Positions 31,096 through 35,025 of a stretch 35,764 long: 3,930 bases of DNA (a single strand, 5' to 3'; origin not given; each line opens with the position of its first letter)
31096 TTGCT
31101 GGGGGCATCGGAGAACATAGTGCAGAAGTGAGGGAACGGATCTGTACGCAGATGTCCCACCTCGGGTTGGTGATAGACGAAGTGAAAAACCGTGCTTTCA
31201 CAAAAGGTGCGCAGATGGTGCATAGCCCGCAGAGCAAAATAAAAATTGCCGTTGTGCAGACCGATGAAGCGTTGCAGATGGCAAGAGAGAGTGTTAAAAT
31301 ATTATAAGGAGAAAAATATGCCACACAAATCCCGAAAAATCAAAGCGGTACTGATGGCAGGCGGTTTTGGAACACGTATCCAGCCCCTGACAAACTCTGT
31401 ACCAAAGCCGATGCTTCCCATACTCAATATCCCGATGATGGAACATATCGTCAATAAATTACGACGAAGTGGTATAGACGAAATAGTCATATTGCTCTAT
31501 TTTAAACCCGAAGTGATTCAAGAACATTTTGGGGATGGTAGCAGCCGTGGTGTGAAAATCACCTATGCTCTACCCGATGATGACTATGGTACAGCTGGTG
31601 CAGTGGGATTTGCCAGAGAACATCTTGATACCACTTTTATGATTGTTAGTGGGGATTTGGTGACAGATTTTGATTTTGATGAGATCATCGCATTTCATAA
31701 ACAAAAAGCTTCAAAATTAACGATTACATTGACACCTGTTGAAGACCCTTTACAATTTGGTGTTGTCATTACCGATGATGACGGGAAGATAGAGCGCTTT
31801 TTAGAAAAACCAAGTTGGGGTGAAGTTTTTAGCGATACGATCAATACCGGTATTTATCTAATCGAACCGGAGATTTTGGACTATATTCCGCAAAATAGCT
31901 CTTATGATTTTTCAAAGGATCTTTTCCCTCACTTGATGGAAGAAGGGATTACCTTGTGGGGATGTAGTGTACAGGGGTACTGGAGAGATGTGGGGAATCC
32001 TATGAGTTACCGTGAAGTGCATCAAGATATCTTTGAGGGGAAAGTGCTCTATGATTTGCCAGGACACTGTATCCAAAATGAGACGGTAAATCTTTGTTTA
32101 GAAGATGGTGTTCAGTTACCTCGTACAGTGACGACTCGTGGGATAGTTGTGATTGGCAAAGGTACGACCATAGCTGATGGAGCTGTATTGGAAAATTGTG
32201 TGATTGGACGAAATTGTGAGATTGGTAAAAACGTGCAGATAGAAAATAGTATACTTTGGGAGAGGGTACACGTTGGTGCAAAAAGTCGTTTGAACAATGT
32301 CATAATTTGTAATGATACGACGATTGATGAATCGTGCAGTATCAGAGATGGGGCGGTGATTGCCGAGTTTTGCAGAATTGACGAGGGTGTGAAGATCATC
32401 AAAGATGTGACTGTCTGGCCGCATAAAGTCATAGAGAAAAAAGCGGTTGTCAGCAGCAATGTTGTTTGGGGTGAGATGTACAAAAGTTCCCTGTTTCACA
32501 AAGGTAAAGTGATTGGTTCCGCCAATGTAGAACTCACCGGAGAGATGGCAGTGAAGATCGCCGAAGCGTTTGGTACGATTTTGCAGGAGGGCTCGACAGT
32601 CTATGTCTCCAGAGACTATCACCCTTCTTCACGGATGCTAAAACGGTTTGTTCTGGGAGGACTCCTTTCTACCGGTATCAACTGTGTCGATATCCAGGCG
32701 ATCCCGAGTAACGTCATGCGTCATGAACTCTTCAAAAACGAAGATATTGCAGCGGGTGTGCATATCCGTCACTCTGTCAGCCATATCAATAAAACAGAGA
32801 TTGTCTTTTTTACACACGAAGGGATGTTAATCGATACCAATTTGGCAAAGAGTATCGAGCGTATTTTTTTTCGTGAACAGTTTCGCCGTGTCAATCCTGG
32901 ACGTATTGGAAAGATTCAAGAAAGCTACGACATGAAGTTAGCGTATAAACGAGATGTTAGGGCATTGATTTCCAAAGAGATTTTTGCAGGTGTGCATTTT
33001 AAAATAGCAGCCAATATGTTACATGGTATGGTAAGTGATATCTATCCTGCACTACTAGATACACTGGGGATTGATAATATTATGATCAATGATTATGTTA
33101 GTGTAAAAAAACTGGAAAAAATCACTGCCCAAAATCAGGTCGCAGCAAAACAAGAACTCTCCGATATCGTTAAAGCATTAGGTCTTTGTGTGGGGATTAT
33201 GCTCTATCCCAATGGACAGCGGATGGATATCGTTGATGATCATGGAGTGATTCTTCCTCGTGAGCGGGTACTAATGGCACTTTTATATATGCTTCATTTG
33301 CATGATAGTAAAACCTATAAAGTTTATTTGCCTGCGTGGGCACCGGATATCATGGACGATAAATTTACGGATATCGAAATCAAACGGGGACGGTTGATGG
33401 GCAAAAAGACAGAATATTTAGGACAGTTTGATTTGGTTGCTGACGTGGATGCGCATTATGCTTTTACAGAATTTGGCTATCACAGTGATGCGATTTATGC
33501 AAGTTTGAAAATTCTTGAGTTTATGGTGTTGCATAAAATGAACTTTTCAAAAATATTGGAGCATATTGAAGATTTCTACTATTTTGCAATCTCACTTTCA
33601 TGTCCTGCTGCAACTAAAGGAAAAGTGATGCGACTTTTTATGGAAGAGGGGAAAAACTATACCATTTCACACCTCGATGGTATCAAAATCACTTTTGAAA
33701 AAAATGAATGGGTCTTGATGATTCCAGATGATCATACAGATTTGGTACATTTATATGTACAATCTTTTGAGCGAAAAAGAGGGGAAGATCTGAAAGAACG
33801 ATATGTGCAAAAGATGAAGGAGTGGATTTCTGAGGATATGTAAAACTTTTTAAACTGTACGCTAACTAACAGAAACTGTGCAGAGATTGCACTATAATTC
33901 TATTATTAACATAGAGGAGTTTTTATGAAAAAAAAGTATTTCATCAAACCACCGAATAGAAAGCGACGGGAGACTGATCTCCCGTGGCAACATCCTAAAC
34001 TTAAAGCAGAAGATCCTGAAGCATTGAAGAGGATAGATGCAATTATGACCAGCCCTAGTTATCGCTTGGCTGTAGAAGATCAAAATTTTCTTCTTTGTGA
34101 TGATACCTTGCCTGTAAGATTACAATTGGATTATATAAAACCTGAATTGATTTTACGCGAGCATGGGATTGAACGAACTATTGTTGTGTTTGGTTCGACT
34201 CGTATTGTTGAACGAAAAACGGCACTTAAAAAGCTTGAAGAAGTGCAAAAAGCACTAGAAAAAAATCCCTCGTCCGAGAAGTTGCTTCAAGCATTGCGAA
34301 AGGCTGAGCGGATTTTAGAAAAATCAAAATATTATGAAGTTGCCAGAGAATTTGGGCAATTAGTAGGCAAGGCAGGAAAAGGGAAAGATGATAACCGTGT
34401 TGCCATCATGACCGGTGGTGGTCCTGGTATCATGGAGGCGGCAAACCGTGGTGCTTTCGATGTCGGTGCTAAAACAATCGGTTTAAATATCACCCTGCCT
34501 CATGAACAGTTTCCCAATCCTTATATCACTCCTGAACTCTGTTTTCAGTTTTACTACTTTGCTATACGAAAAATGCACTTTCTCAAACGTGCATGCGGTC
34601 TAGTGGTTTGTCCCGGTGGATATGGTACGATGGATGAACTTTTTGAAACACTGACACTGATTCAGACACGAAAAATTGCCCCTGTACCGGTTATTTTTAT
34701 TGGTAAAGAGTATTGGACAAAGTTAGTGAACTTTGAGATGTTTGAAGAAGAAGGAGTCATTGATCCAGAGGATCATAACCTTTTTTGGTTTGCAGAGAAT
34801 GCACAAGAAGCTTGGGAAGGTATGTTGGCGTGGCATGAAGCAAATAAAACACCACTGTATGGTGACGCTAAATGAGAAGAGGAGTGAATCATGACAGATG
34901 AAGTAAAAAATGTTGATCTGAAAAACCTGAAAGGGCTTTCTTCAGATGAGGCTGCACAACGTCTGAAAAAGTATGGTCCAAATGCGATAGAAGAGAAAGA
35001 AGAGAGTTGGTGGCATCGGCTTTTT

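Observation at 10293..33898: Six copies of a 16-bp palindrome TGTTA-N6-TAACA at a fixed class-II distance from -10 boxes: candidate undescribed Crp/Fnr-type stress and carbon regulon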

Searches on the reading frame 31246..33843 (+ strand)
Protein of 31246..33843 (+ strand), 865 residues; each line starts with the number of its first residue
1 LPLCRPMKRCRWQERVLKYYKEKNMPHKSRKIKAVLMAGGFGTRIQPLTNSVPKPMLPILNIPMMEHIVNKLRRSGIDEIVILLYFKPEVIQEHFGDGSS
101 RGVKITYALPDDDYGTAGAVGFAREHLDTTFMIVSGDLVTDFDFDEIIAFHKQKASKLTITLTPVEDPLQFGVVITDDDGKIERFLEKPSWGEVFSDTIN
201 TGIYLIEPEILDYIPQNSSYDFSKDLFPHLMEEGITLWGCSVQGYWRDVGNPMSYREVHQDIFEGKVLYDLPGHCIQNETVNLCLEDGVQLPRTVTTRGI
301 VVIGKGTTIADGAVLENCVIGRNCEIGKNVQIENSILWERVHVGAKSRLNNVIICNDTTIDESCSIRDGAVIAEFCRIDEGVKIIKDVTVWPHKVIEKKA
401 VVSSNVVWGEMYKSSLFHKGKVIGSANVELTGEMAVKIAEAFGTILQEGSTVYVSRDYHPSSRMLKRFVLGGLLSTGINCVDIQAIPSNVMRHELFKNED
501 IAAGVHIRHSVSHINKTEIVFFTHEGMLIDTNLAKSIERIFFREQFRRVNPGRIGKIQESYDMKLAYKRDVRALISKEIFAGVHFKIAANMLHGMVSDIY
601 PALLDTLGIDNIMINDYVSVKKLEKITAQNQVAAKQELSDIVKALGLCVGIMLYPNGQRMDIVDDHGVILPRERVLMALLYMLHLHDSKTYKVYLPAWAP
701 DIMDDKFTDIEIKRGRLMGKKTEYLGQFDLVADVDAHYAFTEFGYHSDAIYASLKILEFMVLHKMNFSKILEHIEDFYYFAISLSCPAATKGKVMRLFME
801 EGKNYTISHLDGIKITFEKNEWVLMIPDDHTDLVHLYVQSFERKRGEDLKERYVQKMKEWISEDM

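Call 7: search_protein_families(library=pfam, proteins=[window:31246-33843:+])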
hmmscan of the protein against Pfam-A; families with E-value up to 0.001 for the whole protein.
window:31246-33843:+ (865 aa): 9 families
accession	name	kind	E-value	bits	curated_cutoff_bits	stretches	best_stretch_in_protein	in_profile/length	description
PF00483.29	NTP_transferase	-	1.2e-55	189.2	21.2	1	33-262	1-242/245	Nucleotidyl transferase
PF25084.1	LbH_EIF2B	-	9.2e-25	87.1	54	1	285-384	6-105/105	EIF2B subunit epsilon LbH domain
PF02878.22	PGM_PMM_I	-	1.3e-19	70.7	22.5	1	416-547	3-137/138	Phosphoglucomutase/phosphomannomutase, alpha/beta/alpha domain I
PF00132.30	Hexapep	-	1.9e-08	34.1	27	1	301-333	2-35/36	Bacterial transferase hexapeptide (six repeats)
PF24894.1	Hexapep_GlmU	-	5.2e-08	33.4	23.3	1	302-366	20-83/104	GlmU-like, C-terminal hexapeptide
PF12804.13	NTP_transf_3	-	8.5e-07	29.7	27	1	34-138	1-96/160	MobA-like NTP transferase domain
PF02879.22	PGM_PMM_II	-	5.4e-06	27.3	29.3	1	567-667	3-103/103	Phosphoglucomutase/phosphomannomutase, alpha/beta/alpha domain II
PF16314.11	DUF4954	-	0.00013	21.2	26.2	1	276-339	205-267/433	Domain of unknown function (DUF4954)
PF25087.1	GMPPB_C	-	0.00081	19.5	39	0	282-364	22-104/110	GMPPB C-terminal domain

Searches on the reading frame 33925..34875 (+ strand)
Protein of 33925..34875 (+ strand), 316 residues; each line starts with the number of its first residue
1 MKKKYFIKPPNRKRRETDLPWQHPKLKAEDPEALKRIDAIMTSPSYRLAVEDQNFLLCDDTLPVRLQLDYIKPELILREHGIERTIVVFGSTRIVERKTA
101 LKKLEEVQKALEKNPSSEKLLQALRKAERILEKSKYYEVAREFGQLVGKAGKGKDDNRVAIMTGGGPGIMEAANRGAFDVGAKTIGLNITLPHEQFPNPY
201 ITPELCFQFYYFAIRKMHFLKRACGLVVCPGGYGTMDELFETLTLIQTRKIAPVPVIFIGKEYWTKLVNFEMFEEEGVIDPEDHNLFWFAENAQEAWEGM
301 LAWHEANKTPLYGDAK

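Call 7: search_protein_families(library=pfam, proteins=[window:33925-34875:+])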
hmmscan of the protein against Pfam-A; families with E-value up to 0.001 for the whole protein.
window:33925-34875:+ (316 aa): 2 families
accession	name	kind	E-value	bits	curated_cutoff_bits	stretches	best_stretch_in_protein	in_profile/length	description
PF03641.19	Lysine_decarbox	-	5.5e-30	104.7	27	1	170-299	1-130/131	Possible lysine decarboxylase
PF18306.6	LDcluster4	-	3.1e-09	37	26.3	1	134-243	15-114/151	SLOG cluster4 family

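Call 11: search_protein_families(library=ncbifam, proteins=[window:33925-34875:+], max_evalue=0.01)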
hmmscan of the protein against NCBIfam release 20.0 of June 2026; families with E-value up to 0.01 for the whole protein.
window:33925-34875:+ (316 aa): 4 families
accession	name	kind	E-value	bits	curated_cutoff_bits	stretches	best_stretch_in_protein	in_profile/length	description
TIGR00730.1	TIGR00730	subfamily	8.4e-27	94.1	96.35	1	132-299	13-174/178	TIGR00730 family Rossman fold protein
TIGR00725.1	TIGR00725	hypoth_equivalog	2.2e-09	36.9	106.9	1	134-282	14-143/159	TIGR00725 family protein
NF038390.1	Nsidase_PpnN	equivalog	7.8e-06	24.9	450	1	158-263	175-288/450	nucleotide 5'-monophosphate nucleosidase PpnN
NF058542.1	CtkRMPhLog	equivalog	0.0011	18.9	300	1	151-244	25-118/177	cytokinin riboside 5'-monophosphate phosphoribohydrolase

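Call 39: find_encoding_contigs(protein=window:33925-34875:+, flank=10000, max_places=6)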
Protein window:33925-34875:+ (316 aa): 2 contigs read that carry it; 2 places shown.
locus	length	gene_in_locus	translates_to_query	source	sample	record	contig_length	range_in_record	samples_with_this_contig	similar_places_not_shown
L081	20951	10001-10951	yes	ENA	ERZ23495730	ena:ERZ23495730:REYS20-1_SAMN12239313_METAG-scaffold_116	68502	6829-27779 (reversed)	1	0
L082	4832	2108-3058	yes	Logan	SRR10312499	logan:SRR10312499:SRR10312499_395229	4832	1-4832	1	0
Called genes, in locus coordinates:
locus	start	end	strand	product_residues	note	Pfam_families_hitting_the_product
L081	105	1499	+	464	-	PF00753:Lactamase_B, PF23023:Anti-Pycsar_Apyc1 (weak), PF12706:Lactamase_B_2 (faint), PF10996:Beta-Casp, PF07521:RMMBL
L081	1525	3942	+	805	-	PF01326:PPDK_N, PF00391:PEP-utilizers, PF02896:PEP-utilizers_C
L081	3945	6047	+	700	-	PF13500:AAA_26, PF07085:DRTGG, PF01515:PTA_PTB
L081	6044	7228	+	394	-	PF00871:Acetate_kinase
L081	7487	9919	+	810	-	PF00483:NTP_transferase, PF25084:LbH_EIF2B, PF00132:Hexapep (weak), PF25087:GMPPB_C, PF24894:Hexapep_GlmU (weak), PF02878:PGM_PMM_I, PF02879:PGM_PMM_II (weak)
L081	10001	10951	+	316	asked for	PF18306:LDcluster4, PF03641:Lysine_decarbox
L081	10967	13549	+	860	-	PF00690:Cation_ATPase_N, PF00122:E1-E2_ATPase, PF00702:Hydrolase, PF13246:Cation_ATPase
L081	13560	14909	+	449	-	PF07992:Pyr_redox_2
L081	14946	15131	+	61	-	-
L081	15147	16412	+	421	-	PF13194:DUF4010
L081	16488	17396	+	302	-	PF01791:DeoC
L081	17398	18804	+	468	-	PF01134:GIDA (weak), PF03486:HI0933_like (weak), PF07992:Pyr_redox_2, PF12831:FAD_oxidored, PF13450:NAD_binding_8 (weak), PF13738:Pyr_redox_3, PF00070:Pyr_redox, PF02852:Pyr_redox_dim, +3 more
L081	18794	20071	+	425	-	PF03952:Enolase_N, PF00113:Enolase_C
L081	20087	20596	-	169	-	PF01058:Oxidored_q6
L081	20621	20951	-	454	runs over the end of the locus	PF00329:Complex1_30kDa, PF00346:Complex1_49kDa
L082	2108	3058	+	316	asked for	PF18306:LDcluster4, PF03641:Lysine_decarbox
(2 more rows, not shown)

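Call 45: search_protein_families(library=pfam, max_evalue=0.01, proteins=[L081:14946-15131:+])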
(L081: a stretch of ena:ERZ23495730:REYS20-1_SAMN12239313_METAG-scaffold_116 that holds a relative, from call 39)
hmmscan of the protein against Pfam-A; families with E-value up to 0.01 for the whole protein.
L081:14946-15131:+ (61 aa): 0 families
